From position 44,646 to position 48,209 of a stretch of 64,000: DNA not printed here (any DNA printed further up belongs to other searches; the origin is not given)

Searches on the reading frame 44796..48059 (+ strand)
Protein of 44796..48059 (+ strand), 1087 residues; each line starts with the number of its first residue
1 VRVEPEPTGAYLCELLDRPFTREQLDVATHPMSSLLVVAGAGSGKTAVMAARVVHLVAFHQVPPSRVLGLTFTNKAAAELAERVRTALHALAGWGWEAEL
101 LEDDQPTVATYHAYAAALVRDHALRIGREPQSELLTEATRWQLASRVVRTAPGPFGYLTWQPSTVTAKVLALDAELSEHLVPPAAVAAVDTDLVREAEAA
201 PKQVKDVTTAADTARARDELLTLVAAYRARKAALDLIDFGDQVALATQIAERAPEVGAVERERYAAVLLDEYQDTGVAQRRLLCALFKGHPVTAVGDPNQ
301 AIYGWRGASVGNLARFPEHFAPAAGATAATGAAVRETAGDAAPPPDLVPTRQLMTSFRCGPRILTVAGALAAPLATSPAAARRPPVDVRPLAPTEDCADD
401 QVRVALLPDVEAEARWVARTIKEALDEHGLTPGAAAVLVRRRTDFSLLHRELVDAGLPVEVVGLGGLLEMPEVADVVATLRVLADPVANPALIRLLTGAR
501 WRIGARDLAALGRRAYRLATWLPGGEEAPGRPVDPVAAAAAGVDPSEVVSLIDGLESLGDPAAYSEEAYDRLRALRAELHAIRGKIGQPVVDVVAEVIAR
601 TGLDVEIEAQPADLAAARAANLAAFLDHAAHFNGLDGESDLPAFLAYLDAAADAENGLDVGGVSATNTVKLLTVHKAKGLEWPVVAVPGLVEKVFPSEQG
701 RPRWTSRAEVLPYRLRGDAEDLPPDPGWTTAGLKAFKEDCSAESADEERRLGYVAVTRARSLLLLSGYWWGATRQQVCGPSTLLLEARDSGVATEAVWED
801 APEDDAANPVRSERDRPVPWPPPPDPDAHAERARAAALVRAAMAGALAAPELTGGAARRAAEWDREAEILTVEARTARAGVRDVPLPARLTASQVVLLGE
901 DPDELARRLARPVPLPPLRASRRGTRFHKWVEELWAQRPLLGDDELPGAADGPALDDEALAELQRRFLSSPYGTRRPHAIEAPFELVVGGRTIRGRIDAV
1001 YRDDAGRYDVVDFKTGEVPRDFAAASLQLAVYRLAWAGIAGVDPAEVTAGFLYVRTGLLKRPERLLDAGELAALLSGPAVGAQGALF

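Call 51: search_protein_families(library=pfam, proteins=[window:44796-48059:+], max_evalue=0.001)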
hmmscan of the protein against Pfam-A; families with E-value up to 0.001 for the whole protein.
window:44796-48059:+ (1087 aa): 6 families
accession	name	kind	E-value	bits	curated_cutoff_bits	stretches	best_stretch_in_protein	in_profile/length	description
PF00580.27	UvrD-helicase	-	7.3e-53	180.4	23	1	21-320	2-270/271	UvrD/REP helicase N-terminal domain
PF13361.12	UvrD_C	-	1.5e-30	107.2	25.6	1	357-766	7-346/350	UvrD-like helicase C-terminal domain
PF13245.12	AAA_19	-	1.9e-18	67.4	25.1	1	32-304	11-132/134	AAA domain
PF12705.13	PDDEXK_1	-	8.3e-14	52.6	22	1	914-1060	28-195/247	PD-(D/E)XK nuclease superfamily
PF13538.12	UvrD_C_2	-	2.5e-10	40.5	27.4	1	671-688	4-23/52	UvrD-like helicase C-terminal domain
PF13604.12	AAA_30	-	8.2e-05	22.8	27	1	27-124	13-98/191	AAA domain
